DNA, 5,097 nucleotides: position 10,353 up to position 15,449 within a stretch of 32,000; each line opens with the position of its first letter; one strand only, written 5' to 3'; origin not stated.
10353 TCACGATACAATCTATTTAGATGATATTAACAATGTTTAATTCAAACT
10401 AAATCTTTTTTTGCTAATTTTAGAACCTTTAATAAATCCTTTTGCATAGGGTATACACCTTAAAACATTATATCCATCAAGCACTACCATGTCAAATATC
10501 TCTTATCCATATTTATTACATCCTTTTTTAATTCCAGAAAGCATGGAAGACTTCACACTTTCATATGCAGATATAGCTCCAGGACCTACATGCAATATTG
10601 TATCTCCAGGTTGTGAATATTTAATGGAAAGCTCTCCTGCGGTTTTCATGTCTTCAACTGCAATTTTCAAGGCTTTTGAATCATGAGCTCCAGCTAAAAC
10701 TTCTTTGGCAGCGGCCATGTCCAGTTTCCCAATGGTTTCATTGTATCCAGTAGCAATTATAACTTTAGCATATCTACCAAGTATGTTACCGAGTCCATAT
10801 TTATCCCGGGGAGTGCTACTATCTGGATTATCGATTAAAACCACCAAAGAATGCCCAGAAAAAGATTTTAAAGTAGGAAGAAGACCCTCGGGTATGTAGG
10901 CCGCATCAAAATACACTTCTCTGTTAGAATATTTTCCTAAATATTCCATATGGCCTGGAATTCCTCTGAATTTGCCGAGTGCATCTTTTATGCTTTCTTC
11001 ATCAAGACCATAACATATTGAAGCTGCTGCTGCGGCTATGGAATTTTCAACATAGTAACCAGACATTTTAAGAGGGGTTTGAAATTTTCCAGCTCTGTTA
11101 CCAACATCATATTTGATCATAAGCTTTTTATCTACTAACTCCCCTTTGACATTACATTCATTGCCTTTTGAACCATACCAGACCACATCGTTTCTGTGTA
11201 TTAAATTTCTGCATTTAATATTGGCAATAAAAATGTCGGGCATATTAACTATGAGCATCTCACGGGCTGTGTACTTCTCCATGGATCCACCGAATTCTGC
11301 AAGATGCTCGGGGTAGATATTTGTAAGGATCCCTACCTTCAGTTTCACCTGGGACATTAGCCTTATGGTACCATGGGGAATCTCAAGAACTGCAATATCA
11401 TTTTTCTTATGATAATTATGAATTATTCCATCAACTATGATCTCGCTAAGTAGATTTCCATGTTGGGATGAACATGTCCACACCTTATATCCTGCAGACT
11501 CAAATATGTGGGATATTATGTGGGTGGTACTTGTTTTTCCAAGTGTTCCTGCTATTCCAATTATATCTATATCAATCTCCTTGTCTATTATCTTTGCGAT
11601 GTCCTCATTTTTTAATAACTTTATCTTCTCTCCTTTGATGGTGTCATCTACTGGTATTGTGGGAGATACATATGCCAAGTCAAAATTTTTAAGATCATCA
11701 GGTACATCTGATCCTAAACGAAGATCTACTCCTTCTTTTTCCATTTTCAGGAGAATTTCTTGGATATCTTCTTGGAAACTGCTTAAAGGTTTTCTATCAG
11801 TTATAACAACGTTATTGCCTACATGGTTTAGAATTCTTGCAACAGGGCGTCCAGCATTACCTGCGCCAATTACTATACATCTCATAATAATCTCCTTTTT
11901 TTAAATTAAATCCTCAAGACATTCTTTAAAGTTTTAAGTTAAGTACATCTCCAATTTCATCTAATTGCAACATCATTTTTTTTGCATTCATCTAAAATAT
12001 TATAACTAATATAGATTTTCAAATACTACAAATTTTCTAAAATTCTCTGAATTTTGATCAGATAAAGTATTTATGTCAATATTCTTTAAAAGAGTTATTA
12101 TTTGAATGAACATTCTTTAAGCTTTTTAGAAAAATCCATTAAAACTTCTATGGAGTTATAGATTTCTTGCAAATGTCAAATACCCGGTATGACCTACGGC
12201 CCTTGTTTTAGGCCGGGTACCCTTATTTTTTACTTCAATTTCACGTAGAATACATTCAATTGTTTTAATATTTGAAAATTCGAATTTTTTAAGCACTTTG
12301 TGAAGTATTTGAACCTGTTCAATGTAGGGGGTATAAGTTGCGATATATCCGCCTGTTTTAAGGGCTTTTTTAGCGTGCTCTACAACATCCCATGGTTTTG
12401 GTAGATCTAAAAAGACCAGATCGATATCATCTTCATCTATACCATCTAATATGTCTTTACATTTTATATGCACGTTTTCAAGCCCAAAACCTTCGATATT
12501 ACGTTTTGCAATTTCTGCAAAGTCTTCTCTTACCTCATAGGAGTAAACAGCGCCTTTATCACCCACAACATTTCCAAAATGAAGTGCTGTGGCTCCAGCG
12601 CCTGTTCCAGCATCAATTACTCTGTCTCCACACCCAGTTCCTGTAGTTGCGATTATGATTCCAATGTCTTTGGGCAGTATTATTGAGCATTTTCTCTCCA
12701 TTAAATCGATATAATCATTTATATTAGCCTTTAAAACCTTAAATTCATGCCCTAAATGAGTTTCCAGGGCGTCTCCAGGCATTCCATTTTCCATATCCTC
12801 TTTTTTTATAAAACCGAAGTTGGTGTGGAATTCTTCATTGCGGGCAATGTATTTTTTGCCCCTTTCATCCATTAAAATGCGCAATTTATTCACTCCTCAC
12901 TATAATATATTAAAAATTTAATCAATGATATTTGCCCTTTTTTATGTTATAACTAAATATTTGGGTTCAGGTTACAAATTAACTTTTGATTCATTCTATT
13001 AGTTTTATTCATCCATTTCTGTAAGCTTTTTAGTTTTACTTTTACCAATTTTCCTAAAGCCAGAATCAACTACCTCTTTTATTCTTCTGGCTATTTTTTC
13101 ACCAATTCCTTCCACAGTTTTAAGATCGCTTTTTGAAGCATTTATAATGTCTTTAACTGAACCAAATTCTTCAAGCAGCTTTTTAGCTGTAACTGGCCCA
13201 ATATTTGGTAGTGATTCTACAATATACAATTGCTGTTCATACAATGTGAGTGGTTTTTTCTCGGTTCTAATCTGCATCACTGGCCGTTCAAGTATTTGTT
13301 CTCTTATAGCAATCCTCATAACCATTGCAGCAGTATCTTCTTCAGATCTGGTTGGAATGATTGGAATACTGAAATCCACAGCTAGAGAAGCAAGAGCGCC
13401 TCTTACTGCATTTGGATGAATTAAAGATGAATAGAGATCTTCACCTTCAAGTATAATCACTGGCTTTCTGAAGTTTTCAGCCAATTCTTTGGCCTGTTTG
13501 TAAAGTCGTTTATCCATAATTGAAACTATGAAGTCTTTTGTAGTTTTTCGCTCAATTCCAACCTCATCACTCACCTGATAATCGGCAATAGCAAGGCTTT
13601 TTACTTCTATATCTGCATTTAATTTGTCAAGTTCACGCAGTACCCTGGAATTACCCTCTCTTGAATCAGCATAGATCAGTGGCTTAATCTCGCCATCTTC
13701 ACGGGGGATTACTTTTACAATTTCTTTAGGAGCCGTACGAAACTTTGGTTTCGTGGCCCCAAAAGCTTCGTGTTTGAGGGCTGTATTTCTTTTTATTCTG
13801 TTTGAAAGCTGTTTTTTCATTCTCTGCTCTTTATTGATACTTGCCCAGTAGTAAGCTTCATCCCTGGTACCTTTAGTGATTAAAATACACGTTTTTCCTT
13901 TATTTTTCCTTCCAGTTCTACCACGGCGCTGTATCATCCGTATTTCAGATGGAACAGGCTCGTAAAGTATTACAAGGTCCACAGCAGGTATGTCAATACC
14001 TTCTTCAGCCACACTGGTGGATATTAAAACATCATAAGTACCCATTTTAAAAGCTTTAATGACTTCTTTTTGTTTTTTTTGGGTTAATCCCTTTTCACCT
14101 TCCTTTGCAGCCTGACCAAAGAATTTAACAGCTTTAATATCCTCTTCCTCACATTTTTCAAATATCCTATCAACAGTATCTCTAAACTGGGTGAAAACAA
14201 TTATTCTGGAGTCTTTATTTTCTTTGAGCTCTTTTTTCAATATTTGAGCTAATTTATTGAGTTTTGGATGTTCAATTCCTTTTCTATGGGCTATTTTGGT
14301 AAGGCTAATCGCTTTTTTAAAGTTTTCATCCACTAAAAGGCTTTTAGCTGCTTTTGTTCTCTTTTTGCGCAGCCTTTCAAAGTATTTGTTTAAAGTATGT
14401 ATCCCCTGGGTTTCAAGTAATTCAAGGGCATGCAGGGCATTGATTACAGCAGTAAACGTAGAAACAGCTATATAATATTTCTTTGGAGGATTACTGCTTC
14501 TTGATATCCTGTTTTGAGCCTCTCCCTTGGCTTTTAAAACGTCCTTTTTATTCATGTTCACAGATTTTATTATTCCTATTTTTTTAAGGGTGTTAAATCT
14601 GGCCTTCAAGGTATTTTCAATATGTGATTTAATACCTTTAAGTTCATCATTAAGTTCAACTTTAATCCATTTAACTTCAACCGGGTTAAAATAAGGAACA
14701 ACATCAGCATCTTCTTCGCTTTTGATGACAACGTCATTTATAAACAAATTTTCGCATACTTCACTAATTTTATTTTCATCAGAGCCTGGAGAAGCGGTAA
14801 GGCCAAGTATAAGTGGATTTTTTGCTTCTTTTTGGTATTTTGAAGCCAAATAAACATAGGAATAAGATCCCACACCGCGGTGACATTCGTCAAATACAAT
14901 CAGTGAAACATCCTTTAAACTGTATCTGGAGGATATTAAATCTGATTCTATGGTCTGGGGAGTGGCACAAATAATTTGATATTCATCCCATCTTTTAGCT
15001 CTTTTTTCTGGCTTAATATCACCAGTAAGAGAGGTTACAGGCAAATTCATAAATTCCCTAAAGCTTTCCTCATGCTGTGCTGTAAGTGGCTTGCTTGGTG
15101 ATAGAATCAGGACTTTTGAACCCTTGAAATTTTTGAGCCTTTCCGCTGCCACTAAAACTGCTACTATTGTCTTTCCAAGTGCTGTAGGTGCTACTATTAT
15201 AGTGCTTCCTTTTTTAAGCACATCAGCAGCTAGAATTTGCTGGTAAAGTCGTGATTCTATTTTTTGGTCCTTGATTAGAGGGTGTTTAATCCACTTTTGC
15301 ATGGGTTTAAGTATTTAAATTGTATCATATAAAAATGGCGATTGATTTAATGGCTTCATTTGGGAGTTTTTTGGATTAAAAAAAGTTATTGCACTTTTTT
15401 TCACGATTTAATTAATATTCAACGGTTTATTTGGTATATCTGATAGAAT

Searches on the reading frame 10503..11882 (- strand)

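Call 19: search_protein_families(library=pfam, proteins=[window:10503-11882:-], max_evalue=0.001)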
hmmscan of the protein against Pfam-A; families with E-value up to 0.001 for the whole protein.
window:10503-11882:- (459 aa): 3 families
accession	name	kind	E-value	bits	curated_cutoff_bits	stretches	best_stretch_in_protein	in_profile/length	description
PF08245.18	Mur_ligase_M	-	6.6e-19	69.1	24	1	110-287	1-199/200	Mur ligase middle domain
PF00070.33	Pyr_redox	-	1.9e-05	25.5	22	1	2-60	2-63/82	Pyridine nucleotide-disulphide oxidoreductase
PF07992.20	Pyr_redox_2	-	5.7e-05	23.1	26.1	1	1-60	144-206/291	Pyridine nucleotide-disulphide oxidoreductase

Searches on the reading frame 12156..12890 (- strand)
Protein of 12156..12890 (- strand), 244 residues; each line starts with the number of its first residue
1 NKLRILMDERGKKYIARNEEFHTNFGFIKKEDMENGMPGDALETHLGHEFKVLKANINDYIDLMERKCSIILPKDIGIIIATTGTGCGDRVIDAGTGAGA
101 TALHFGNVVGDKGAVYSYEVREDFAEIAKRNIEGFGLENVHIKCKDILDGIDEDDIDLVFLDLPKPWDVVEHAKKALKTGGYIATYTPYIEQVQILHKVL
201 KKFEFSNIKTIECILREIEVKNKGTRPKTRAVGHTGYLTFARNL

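Call 19: search_protein_families(library=pfam, proteins=[window:12156-12890:-], max_evalue=0.001)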
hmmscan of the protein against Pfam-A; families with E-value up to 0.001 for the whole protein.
window:12156-12890:- (244 aa): 6 families
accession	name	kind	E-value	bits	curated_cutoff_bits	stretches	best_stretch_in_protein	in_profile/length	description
PF08704.16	GCD14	-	2.4e-33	116.3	26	1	66-223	19-182/247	tRNA methyltransferase complex GCD14 subunit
PF13847.12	Methyltransf_31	-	1.2e-11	45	27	1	88-212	4-130/145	Methyltransferase domain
PF01135.25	PCMT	-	6.9e-08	32.9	20.3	1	88-153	74-139/210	Protein-L-isoaspartate(D-aspartate) O-methyltransferase (PCMT)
PF13649.12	Methyltransf_25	-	3.3e-06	28.1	27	1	91-181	1-97/97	Methyltransferase domain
PF05175.20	MTS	-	6.7e-05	23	23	1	89-183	33-136/170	Methyltransferase small domain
PF08241.18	Methyltransf_11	-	0.00043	21.3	21.2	1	93-184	2-94/95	Methyltransferase domain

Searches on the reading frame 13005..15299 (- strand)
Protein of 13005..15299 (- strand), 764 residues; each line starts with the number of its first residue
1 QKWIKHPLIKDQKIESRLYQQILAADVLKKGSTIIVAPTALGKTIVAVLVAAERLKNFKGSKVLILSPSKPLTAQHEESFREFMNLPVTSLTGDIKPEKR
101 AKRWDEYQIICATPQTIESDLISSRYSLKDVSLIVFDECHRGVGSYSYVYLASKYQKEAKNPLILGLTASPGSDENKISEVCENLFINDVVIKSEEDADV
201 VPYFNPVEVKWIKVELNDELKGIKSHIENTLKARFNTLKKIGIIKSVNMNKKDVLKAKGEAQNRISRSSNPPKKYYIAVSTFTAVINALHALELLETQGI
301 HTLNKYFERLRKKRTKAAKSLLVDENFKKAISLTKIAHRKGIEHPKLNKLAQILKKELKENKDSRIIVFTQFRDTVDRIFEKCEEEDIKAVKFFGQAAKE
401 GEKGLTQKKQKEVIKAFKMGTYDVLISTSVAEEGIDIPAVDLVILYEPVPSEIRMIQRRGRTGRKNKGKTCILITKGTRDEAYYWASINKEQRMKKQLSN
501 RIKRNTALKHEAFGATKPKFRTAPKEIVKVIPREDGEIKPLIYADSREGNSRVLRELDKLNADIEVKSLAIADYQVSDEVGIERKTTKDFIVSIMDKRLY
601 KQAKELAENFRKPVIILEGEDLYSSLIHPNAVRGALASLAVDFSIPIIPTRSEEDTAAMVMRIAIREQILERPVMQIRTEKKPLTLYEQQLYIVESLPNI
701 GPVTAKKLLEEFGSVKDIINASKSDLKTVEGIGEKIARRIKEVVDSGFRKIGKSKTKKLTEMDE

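Call 20: search_protein_families(library=pfam, proteins=[window:13005-15299:-], max_evalue=0.001)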
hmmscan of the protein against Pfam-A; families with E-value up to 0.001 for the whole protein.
window:13005-15299:- (764 aa): 11 families
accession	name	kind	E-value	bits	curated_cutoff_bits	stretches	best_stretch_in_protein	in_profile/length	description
PF02732.21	ERCC4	-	7.6e-31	107.3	24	1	545-661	2-138/140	ERCC4 domain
PF00271.37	Helicase_C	-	3.1e-30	105.1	23.5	1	352-465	4-109/110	Helicase conserved C-terminal domain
PF00270.35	DEAD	-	9.9e-26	90.9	26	1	19-173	3-162/167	DEAD/DEAH box helicase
PF04851.21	ResIII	-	9.6e-22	78.1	22.5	1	14-171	2-162/164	Type III restriction enzyme, res subunit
PF21210.2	RNA_helicase_helical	-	1.4e-13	51.3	27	1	230-332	3-108/108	Putative ATP-dependent RNA helicase, helical bundle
PF14520.12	HHH_5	-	1.7e-13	51.2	27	1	695-742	5-53/57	Helix-hairpin-helix domain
PF12826.13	HHH_2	-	5e-11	43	27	1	696-742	7-53/64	Helix-hairpin-helix motif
PF00633.29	HHH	-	3.2e-08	33.4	24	1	714-742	1-29/30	Helix-hairpin-helix motif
PF18766.7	SWI2_SNF2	-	7.4e-06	26.2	26.7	1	38-217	26-200/221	SWI2/SNF2 ATPase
PF22590.2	Cas3-like_C_2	-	1.5e-05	25.7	27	1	407-466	45-105/106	CRISPR-associated nuclease/helicase Cas3, C-terminal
PF14716.13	HHH_8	-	0.00015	22.5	30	0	722-747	46-71/73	Helix-hairpin-helix domain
